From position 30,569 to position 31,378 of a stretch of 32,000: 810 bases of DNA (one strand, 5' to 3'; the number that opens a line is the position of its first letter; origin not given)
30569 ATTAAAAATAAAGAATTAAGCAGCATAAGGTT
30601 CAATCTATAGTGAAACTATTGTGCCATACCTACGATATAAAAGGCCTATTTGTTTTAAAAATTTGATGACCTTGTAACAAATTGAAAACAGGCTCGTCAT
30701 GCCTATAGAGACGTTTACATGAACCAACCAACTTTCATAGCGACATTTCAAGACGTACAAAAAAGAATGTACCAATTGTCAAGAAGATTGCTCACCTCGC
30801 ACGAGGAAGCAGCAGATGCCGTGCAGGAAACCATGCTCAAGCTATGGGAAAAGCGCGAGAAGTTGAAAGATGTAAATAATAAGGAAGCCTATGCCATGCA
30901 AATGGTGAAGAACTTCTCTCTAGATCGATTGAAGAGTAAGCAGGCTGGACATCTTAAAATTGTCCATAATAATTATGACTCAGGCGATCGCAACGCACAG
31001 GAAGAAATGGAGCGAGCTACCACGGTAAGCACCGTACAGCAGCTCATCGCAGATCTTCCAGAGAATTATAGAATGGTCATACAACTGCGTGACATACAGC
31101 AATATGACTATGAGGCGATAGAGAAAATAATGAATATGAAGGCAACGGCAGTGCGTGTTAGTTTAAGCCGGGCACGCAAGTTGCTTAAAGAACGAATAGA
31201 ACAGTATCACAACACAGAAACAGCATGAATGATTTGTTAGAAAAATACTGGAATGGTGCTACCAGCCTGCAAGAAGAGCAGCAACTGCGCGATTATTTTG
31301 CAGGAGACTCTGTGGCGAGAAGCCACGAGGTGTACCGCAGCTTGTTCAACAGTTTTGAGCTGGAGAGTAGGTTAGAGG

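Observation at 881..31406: Hyper-abundant 14-22 bp perfect palindrome (core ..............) about every 3 kb, mostly inside unrelated genes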

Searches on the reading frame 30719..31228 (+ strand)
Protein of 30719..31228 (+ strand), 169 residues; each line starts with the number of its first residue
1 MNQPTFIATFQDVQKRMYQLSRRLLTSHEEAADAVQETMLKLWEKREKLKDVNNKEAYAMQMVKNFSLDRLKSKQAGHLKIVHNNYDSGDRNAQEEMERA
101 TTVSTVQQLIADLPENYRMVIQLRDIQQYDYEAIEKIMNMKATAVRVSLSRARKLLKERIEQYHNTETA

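Call 77: search_protein_families(library=ncbifam, proteins=[window:30719-31228:+], max_evalue=0.01)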
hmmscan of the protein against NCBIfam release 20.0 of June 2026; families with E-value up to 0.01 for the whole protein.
window:30719-31228:+ (169 aa): 81 families (the best 25 are shown)
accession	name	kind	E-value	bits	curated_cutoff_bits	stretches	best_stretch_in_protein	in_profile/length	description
NF058625.1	sigma_PG0214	equivalog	1.3e-55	187.7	130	1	1-167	1-168/170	GFO_1088 family ECF-type sigma factor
TIGR02985.1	Sig70_bacteroi1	subfamily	1.4e-23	83.9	126.4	1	6-159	3-161/162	RNA polymerase sigma-70 factor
TIGR02937.1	sigma70-ECF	superfamily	4.1e-20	72.1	42.9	1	10-159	7-164/165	sigma-70 family RNA polymerase sigma factor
TIGR02983.1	SigE-fam_strep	subfamily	6.4e-20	71.7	141.55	1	4-162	6-160/162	SigE family RNA polymerase sigma factor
TIGR02957.1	SigX4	subfamily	1.6e-18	66.9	323.25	1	9-163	2-159/281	RNA polymerase sigma-70 factor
NF004113.0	PRK05602.1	equivalog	4.6e-18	65.6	208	1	15-166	56-207/211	RNA polymerase sigma factor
NF007225.0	PRK09643.1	equivalog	5.7e-18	65.3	190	1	6-167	29-189/204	RNA polymerase sigma factor SigM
NF008888.0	PRK11922.1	equivalog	6.5e-18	65.2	204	1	5-162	31-198/231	RNA polymerase sigma factor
NF007214.0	PRK09636.1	subfamily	3.2e-17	62.7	271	1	6-165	6-168/293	RNA polymerase sigma factor SigJ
NF007223.0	PRK09641.1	equivalog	1.1e-16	61.3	209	1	11-162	25-186/187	RNA polymerase sigma factor SigW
NF009174.0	PRK12522.1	equivalog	4.4e-15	56.1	217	1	14-163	13-170/175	RNA polymerase sigma factor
TIGR02989.1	Sig-70_gvs1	subfamily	3e-14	53.2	124.55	1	5-158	2-156/158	RNA polymerase sigma-70 factor, Rhodopirellula/Verrucomicrobium family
NF009176.0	PRK12524.1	equivalog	6.3e-14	52.2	264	1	14-161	36-185/196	RNA polymerase sigma factor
NF007229.0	PRK09647.1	equivalog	1.5e-13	50.6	265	1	8-166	48-208/220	RNA polymerase sigma factor SigE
NF006089.0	PRK08241.1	subfamily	1.6e-13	50.5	240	2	3-99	21-114/343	RNA polymerase subunit sigma-70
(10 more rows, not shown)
